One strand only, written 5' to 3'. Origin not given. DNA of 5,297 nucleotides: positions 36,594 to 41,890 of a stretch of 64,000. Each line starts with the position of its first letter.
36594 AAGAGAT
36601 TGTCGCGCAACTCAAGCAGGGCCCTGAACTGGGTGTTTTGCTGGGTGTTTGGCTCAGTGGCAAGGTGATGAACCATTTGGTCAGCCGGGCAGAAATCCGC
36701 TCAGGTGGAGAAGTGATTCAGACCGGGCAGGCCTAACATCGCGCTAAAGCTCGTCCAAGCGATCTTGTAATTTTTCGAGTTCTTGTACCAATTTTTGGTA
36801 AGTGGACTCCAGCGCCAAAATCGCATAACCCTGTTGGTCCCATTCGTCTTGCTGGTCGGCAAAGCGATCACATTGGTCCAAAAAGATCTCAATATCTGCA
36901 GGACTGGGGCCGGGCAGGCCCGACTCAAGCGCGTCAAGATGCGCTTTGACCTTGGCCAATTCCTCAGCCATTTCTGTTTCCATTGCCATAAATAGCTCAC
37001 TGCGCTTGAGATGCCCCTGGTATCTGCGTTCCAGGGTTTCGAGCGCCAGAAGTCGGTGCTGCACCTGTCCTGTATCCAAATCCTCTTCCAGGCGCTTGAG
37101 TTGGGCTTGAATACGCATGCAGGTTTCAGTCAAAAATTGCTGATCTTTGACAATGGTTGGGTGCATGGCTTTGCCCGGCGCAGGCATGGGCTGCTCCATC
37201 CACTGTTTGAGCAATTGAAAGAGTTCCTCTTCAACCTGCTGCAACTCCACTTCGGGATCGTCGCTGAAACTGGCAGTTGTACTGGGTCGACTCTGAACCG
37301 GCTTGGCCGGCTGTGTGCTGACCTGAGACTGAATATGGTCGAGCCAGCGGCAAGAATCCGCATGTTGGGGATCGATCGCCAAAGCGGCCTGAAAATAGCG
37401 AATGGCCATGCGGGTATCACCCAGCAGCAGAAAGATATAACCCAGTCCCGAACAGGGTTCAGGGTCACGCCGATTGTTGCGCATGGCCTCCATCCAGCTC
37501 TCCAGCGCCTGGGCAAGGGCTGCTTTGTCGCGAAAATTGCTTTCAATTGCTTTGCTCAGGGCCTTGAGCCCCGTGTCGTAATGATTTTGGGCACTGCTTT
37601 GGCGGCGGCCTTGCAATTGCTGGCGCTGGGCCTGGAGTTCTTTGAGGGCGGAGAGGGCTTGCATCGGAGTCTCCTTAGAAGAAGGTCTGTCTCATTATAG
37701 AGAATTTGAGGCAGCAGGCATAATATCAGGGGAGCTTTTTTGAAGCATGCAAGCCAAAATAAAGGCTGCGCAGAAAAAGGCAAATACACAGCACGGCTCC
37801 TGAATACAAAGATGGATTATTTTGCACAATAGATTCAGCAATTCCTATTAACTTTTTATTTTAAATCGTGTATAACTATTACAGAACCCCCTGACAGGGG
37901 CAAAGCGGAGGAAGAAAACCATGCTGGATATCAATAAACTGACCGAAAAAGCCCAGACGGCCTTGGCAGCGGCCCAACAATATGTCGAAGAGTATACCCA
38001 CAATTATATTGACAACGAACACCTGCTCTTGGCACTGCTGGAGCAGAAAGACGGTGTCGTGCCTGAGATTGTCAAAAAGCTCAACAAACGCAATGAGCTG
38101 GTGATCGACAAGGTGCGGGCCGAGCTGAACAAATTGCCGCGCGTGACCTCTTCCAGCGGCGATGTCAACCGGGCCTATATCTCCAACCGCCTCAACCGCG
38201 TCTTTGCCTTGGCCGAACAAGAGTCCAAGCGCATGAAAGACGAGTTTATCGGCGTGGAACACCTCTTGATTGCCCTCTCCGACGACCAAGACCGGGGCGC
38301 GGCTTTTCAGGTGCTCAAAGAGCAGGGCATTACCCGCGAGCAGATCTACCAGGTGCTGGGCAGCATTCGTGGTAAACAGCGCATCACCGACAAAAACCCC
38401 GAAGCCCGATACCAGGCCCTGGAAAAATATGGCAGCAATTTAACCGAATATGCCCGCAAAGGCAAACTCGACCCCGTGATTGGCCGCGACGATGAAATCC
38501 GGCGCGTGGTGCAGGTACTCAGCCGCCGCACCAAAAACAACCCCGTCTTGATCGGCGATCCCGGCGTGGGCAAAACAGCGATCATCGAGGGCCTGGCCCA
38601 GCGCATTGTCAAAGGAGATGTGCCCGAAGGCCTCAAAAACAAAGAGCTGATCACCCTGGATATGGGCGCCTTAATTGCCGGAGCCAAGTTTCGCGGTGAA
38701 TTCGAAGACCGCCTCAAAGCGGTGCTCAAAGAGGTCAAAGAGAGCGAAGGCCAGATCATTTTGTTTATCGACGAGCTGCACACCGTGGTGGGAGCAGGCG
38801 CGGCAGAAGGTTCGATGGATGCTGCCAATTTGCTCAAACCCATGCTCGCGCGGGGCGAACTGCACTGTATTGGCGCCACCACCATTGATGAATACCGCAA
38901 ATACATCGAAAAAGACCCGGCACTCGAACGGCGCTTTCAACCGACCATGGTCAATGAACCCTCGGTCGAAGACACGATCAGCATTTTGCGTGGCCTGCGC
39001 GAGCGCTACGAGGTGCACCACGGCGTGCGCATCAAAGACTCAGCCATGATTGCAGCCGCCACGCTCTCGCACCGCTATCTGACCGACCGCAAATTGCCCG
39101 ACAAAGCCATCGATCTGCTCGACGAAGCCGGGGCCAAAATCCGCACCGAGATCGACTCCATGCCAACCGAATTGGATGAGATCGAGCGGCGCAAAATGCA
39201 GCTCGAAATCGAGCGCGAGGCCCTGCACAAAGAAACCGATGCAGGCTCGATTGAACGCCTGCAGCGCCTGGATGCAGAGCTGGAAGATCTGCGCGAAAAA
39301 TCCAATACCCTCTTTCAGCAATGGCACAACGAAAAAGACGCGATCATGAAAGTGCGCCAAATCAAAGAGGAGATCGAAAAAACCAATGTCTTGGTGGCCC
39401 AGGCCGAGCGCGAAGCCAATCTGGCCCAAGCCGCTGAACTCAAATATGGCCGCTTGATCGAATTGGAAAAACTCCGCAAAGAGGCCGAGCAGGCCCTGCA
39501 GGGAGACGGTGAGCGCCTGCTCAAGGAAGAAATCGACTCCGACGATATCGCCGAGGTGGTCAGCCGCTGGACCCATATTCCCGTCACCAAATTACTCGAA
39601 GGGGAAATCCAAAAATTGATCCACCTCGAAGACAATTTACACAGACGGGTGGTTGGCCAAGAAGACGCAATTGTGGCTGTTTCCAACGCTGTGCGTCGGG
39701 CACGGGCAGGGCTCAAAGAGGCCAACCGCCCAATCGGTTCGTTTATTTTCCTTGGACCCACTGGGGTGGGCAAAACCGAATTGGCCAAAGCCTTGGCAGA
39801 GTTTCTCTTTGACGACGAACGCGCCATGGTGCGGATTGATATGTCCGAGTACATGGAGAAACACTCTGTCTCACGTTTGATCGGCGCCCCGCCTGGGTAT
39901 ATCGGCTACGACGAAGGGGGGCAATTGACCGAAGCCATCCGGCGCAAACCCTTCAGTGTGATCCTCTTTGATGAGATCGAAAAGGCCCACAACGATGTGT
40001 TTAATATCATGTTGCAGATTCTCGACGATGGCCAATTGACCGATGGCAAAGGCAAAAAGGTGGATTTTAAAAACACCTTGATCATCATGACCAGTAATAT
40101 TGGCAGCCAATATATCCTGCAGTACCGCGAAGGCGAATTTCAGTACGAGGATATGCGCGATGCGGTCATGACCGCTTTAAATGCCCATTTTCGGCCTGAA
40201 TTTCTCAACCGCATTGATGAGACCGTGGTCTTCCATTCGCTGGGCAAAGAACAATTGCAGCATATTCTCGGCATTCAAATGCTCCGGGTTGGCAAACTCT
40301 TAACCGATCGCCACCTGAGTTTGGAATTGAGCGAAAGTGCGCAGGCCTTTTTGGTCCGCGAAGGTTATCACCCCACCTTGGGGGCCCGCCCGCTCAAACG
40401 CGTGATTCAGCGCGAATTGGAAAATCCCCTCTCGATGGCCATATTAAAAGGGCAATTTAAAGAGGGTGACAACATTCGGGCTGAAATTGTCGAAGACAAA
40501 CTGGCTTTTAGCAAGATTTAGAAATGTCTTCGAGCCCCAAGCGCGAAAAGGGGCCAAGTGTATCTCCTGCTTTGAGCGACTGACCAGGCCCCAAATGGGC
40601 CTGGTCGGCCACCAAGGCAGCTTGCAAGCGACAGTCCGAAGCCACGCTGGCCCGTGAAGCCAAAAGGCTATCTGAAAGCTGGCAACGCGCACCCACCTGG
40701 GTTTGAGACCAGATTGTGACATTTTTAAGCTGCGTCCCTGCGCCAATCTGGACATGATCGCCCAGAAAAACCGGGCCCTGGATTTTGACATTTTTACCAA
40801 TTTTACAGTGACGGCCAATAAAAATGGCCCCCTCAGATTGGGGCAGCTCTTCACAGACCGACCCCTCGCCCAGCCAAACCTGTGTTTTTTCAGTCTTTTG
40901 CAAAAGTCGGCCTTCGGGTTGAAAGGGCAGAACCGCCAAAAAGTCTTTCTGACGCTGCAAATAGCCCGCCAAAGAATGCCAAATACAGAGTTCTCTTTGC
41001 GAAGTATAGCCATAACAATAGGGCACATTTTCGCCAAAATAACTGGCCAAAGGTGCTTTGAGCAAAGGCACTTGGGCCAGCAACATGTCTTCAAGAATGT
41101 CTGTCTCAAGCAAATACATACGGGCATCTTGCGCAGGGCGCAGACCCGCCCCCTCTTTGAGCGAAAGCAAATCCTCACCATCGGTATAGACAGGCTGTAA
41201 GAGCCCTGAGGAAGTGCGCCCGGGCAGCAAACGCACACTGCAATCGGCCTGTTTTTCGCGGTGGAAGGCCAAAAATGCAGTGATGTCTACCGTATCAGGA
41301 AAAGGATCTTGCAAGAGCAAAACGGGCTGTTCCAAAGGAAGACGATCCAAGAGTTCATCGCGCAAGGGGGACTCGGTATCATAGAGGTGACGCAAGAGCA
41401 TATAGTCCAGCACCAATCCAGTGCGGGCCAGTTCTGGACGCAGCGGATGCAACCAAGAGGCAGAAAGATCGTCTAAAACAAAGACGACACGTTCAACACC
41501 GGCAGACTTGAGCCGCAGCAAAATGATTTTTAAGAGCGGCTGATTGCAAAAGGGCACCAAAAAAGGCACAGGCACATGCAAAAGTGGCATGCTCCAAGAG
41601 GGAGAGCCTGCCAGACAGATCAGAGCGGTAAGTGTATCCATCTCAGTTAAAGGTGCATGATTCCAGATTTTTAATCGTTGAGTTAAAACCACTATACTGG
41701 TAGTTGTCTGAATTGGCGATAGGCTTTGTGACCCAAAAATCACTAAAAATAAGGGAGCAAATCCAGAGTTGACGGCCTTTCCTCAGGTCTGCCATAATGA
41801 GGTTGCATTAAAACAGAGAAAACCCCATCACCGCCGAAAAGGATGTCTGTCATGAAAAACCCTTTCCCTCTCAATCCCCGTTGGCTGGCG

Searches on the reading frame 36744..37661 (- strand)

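Call 34: search_protein_families(library=pfam, proteins=[window:36744-37661:-], max_evalue=0.001)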
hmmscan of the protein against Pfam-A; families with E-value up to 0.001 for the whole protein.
window:36744-37661:- (305 aa): 4 families
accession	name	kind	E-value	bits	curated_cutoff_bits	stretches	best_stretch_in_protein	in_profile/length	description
PF00515.34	TPR_1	-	3.3e-07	30.3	27.8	1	70-100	4-34/34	Tetratricopeptide repeat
PF07719.23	TPR_2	-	1e-06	28.8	27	1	68-100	2-34/34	Tetratricopeptide repeat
PF13181.12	TPR_8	-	3.9e-05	23.9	25.7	1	72-100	6-34/34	Tetratricopeptide repeat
PF13176.12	TPR_7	-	5.2e-05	23.5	27.9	0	70-99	2-33/36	Tetratricopeptide repeat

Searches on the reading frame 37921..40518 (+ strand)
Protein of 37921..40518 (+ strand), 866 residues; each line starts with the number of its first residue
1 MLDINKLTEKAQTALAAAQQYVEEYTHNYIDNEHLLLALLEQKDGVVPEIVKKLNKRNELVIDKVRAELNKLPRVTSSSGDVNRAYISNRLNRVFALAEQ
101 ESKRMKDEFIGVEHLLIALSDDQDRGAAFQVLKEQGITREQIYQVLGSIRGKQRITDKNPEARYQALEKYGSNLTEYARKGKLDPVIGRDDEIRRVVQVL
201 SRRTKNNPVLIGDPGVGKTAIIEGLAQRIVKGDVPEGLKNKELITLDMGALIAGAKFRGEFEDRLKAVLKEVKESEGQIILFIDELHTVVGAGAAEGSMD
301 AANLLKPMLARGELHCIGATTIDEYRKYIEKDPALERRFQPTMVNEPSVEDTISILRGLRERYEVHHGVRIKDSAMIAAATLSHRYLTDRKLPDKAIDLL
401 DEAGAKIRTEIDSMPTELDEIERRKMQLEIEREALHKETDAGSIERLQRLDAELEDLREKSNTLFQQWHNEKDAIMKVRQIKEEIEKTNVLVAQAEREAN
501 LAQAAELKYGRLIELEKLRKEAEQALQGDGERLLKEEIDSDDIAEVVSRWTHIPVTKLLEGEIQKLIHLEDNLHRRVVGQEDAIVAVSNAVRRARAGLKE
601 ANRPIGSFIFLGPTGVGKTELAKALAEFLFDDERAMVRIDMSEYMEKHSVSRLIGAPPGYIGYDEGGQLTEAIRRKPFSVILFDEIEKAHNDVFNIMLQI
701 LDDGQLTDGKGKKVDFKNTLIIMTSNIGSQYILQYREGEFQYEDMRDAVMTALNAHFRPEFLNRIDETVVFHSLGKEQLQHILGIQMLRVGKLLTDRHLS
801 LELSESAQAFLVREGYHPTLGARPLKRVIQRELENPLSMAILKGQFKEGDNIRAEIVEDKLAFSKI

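Call 34: search_protein_families(library=pfam, proteins=[window:37921-40518:+], max_evalue=0.001)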
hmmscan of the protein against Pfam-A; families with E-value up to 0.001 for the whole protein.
window:37921-40518:+ (866 aa): 27 families (the best 25 are shown)
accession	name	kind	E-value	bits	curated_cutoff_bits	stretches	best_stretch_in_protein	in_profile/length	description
PF07724.20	AAA_2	-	1.1e-75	253.7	27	1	603-767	1-165/166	AAA domain (Cdc48 subfamily)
PF17871.7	AAA_lid_9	-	3.8e-33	114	22.8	1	348-449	1-102/104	AAA lid domain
PF10431.15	ClpB_D2-small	-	6.3e-25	87.5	21.9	1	774-853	1-80/81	C-terminal, D2-small domain, of ClpB protein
PF00004.35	AAA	-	9e-25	88.1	21.2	2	209-325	2-111/131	ATPase family associated with various cellular activities (AAA)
PF02861.25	Clp_N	-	2.6e-22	79.2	20.7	2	98-151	1-53/53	Clp amino terminal domain, pathogenicity island component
PF07728.20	AAA_5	-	6.7e-18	65.5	22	1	608-729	2-125/139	AAA domain (dynein-related subfamily)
PF13191.12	AAA_16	-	8.9e-13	49.5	32.6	1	186-231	2-50/167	AAA ATPase domain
PF13401.12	AAA_22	-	1.3e-10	42.2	27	0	607-703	7-110/130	AAA domain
PF01637.24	ATPase_2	-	2.1e-08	34.7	33.2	0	189-294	4-127/225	ATPase domain predominantly from Archaea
PF00158.32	Sigma54_activat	-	1.3e-07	31.9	20.2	1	588-725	5-142/168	Sigma-54 interaction domain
PF20720.3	nSTAND3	-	2.5e-07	31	27.2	0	607-648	19-60/155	Novel STAND NTPase 3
PF05621.17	TniB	-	8.9e-07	29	22.4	1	194-344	24-184/189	Bacterial TniB protein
PF01695.23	IstB_IS21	-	1e-06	28.9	24.1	0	203-270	90-153/238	IstB-like ATP binding protein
PF12775.13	AAA_7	-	9.1e-06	25.8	25.8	0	607-654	35-82/181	P-loop containing dynein motor region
PF13173.12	AAA_14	-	1.7e-05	25.2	27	0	609-703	6-87/129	AAA domain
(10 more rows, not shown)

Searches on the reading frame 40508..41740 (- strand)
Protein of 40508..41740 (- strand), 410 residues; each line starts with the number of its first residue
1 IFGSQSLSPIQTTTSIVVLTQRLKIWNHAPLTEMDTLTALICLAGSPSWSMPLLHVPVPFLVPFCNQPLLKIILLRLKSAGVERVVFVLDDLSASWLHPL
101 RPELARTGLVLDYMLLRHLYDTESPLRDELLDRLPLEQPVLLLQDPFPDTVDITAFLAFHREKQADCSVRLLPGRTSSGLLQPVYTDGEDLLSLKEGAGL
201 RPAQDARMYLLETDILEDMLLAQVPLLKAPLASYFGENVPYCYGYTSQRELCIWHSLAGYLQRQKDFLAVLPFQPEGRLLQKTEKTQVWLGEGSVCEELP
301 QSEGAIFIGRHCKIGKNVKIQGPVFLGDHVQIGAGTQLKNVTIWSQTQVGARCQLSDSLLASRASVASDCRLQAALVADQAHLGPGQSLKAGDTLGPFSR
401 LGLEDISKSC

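Call 34: search_protein_families(library=pfam, proteins=[window:40508-41740:-], max_evalue=0.001)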
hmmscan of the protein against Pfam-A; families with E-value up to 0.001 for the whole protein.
window:40508-41740:- (410 aa): 2 families
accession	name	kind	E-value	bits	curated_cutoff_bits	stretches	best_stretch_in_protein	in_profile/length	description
PF25084.1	LbH_EIF2B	-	1.6e-13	51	54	1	303-386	19-102/105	EIF2B subunit epsilon LbH domain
PF00132.30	Hexapep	-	6.1e-08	32.5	27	1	307-339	3-35/36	Bacterial transferase hexapeptide (six repeats)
